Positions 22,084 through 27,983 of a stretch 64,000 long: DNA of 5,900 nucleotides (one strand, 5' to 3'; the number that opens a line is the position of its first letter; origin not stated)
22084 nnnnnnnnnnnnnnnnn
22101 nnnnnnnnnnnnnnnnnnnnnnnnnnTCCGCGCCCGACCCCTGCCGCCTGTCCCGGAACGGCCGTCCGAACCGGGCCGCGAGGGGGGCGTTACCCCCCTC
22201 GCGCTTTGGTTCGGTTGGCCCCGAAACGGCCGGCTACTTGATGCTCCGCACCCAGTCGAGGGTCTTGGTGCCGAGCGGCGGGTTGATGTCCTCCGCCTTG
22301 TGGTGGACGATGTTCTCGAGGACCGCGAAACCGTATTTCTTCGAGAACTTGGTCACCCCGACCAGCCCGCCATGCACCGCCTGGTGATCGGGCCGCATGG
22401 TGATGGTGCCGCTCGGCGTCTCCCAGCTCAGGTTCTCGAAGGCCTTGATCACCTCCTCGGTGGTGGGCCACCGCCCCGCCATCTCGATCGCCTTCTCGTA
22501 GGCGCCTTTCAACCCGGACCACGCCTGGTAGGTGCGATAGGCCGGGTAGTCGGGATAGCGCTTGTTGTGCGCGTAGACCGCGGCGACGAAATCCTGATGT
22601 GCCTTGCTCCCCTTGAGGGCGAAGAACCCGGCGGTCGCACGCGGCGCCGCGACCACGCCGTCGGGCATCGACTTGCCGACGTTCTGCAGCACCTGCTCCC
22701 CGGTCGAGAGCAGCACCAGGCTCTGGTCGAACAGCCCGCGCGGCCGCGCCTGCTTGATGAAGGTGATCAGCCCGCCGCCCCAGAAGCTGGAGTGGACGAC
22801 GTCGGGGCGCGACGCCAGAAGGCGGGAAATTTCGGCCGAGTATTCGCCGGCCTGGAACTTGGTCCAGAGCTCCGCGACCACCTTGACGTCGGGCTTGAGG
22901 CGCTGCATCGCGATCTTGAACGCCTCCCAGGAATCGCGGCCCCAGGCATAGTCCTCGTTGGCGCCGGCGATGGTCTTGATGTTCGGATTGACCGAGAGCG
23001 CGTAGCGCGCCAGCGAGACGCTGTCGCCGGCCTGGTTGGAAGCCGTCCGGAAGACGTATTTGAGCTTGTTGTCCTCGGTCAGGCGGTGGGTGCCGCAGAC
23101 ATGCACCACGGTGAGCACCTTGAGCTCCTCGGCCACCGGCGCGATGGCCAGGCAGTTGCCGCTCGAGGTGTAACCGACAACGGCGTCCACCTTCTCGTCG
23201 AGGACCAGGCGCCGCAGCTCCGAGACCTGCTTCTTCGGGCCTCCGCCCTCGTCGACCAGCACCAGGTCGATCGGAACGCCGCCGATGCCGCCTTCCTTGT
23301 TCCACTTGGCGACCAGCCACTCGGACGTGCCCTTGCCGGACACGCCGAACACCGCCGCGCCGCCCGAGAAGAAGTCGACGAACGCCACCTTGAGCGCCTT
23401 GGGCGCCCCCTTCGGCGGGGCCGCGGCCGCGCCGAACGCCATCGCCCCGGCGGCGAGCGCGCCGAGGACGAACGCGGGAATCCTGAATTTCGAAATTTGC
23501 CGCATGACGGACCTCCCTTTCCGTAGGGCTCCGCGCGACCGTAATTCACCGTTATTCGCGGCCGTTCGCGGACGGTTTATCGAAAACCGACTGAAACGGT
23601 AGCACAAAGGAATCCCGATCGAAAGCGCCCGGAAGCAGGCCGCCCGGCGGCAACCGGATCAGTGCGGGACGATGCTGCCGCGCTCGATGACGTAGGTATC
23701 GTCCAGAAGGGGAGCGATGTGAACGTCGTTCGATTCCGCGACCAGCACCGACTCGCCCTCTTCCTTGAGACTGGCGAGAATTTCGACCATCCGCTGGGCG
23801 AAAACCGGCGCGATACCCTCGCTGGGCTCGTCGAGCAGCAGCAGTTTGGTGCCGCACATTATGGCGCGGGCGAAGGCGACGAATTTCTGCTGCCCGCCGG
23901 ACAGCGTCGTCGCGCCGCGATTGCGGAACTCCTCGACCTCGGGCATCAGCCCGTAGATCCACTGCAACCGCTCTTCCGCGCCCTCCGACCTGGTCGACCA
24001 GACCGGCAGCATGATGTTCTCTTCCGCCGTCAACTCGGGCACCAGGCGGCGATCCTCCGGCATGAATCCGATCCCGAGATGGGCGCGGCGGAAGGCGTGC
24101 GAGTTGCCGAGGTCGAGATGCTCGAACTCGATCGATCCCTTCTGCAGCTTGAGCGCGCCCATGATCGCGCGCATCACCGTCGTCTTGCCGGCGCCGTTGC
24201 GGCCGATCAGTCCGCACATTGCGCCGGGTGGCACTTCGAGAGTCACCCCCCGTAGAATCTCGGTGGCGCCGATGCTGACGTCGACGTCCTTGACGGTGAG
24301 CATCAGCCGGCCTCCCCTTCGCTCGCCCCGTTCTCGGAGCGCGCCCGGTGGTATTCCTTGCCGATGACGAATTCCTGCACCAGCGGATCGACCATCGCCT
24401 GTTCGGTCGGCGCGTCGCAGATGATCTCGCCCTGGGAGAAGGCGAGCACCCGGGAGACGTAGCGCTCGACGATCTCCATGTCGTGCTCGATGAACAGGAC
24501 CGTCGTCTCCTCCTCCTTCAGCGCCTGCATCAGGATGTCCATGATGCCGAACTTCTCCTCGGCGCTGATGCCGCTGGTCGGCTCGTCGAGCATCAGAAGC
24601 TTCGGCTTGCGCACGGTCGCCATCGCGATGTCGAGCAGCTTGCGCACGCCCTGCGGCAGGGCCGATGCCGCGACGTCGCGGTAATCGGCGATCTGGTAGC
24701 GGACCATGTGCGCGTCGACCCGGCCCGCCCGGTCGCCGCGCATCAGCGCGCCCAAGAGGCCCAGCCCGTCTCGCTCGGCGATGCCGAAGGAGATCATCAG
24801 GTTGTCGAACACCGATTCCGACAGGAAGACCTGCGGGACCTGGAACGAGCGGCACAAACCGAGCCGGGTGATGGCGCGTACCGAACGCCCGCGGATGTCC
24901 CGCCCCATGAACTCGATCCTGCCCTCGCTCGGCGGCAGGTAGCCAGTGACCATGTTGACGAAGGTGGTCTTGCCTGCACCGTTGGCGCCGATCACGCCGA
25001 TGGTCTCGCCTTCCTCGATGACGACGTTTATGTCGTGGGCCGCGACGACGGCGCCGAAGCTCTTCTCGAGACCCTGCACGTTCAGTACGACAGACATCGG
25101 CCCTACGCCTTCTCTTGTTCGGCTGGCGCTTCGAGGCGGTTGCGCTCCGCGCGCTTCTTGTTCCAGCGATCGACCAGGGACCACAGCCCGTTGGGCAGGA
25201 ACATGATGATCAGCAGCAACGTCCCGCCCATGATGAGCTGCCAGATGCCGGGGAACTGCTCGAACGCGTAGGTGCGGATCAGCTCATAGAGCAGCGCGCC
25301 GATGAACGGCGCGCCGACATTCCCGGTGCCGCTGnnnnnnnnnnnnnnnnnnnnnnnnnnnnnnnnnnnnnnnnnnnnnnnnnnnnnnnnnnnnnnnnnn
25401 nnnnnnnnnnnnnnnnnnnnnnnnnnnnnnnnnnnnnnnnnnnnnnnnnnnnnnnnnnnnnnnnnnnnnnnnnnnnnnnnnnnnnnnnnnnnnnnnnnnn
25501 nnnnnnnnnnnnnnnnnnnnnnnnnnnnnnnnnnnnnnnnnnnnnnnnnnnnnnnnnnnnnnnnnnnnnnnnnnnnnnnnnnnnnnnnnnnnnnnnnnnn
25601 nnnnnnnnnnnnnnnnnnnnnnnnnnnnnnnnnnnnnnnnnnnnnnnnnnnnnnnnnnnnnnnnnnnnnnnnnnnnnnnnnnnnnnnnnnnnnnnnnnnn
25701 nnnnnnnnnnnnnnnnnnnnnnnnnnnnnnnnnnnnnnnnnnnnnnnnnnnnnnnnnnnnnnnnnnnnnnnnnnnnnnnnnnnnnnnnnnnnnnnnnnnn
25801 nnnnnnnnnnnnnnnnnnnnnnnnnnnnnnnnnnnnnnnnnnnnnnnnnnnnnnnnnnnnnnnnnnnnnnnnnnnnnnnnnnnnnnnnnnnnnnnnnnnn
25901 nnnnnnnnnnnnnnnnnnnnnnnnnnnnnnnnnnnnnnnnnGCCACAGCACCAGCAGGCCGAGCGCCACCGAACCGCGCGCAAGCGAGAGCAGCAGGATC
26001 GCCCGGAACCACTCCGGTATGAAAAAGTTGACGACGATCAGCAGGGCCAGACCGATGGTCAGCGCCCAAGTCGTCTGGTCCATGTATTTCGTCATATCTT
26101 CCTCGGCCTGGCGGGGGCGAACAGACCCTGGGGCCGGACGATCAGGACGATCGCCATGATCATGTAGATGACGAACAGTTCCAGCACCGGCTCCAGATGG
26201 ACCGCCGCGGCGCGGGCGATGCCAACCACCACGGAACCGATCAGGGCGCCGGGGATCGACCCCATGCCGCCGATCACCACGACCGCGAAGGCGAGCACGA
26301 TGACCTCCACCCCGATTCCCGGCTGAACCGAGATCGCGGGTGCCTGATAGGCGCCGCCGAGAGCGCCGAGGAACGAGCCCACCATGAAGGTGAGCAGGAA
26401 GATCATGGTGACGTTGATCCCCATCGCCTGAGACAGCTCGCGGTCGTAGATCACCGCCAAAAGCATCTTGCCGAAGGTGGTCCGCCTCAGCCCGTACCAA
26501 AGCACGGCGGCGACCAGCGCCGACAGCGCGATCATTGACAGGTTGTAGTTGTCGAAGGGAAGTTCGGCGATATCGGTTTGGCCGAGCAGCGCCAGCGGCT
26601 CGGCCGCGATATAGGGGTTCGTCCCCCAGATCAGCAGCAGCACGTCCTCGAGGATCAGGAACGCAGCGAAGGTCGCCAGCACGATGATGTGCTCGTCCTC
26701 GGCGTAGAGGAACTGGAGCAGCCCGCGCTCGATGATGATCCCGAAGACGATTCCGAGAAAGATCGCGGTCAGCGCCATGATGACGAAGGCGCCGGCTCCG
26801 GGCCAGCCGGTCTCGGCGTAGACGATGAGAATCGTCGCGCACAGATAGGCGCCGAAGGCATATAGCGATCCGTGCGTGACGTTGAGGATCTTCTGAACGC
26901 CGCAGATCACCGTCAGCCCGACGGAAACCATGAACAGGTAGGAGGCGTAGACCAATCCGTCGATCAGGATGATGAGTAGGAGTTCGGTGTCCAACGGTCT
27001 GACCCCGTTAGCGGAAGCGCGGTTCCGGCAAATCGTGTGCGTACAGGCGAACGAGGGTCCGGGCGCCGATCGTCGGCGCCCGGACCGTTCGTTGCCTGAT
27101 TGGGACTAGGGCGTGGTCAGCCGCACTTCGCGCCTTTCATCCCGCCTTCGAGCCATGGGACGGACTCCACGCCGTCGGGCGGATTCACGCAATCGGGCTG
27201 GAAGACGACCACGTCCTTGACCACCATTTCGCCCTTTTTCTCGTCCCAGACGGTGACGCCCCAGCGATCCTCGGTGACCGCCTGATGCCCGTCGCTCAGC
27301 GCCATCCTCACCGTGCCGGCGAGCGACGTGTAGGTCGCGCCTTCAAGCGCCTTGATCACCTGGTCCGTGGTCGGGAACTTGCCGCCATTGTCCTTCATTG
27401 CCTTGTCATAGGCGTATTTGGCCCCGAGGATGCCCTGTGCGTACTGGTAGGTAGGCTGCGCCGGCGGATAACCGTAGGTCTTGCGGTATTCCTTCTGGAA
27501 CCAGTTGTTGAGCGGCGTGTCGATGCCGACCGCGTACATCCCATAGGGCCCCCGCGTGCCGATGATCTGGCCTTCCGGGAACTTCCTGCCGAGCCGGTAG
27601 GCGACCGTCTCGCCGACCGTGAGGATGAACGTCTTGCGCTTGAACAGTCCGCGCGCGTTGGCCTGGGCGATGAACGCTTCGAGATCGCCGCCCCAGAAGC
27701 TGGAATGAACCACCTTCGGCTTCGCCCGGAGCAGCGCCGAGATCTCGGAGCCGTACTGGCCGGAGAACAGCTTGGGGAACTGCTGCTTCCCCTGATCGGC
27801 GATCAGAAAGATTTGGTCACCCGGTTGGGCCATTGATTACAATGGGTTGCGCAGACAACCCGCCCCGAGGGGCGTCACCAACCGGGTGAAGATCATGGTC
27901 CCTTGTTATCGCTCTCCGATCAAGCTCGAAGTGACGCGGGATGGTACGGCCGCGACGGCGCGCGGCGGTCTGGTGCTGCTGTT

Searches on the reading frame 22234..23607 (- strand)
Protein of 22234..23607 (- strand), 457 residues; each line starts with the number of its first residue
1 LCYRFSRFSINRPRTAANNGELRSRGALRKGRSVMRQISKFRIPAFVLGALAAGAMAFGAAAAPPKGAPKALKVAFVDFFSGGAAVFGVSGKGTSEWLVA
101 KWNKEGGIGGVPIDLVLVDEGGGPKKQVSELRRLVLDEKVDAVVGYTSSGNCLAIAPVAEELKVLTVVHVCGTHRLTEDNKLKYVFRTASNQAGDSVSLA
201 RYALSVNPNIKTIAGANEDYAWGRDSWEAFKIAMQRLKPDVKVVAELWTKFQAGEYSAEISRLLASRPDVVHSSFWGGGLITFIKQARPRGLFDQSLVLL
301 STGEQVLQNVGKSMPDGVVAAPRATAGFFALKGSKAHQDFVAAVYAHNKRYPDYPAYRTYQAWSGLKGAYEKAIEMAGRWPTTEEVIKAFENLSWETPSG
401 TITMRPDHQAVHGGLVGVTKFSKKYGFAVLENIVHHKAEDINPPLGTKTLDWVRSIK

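Call 36: search_protein_families(library=pfam, proteins=[window:22234-23607:-])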
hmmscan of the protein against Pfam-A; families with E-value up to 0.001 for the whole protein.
window:22234-23607:- (457 aa): 4 families
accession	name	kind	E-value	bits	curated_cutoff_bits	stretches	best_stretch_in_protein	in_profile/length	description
PF13458.12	Peripla_BP_6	-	2.8e-57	195.4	31.7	1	72-414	2-333/343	Periplasmic binding protein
PF13433.12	Peripla_BP_5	-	3.4e-22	79.5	27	1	80-411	9-328/363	Periplasmic binding protein domain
PF01094.35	ANF_receptor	-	2e-06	27.6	25.4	1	108-303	20-211/353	Receptor family ligand binding region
PF13579.12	Glyco_trans_4_4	-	8.2e-05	23.4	29.7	0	249-286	52-90/158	Glycosyl transferase 4-like domain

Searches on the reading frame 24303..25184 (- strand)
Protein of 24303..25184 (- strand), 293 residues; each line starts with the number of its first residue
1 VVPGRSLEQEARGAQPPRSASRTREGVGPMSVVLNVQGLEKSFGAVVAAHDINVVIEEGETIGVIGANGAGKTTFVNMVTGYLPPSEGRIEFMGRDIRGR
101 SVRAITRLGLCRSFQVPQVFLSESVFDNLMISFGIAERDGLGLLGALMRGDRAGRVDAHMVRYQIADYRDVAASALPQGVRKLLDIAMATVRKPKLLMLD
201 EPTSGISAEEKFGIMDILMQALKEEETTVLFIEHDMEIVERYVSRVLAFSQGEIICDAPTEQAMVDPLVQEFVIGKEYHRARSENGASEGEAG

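Call 36: search_protein_families(library=pfam, proteins=[window:24303-25184:-])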
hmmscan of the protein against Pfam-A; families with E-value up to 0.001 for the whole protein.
window:24303-25184:- (293 aa): 2 families
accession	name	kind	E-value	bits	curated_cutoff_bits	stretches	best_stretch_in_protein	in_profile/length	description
PF00005.33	ABC_tran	-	2.6e-24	86.8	25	1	50-204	2-137/137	ABC transporter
PF13304.12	AAA_21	-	7.3e-08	33.3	27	1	140-235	220-299/304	AAA domain, putative AbiEii toxin, Type IV TA system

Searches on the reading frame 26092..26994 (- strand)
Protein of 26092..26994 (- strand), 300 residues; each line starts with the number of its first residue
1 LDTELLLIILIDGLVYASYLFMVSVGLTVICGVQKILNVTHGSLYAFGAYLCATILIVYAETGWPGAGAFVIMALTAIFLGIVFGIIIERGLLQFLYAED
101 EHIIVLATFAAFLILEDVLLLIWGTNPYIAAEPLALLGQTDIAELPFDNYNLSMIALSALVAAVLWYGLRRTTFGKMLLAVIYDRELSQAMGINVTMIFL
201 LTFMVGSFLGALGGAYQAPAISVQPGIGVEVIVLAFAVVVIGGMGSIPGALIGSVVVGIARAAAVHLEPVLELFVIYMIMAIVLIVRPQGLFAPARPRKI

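Call 36: search_protein_families(library=pfam, proteins=[window:26092-26994:-])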
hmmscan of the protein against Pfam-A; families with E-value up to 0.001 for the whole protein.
window:26092-26994:- (300 aa): 1 family
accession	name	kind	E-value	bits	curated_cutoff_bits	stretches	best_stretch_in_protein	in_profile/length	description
PF02653.21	BPD_transp_2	-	1.3e-33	116.7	26.8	1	10-284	2-269/269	Branched-chain amino acid transport system / permease component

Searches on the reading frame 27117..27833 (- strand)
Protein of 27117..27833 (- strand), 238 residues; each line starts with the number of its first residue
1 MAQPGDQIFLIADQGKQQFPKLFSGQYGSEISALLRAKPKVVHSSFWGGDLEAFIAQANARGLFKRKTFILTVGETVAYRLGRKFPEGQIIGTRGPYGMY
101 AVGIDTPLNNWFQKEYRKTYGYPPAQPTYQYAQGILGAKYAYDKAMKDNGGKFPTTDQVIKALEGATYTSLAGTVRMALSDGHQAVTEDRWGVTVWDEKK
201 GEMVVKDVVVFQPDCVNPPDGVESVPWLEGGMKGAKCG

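Call 36: search_protein_families(library=pfam, proteins=[window:27117-27833:-])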
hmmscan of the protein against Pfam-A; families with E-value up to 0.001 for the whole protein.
window:27117-27833:- (238 aa): 2 families
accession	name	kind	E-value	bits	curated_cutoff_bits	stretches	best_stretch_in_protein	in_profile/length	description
PF13458.12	Peripla_BP_6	-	2.4e-17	64.1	31.7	1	24-186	176-330/343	Periplasmic binding protein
PF13433.12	Peripla_BP_5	-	1.9e-06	27.7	27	1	22-184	172-327/363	Periplasmic binding protein domain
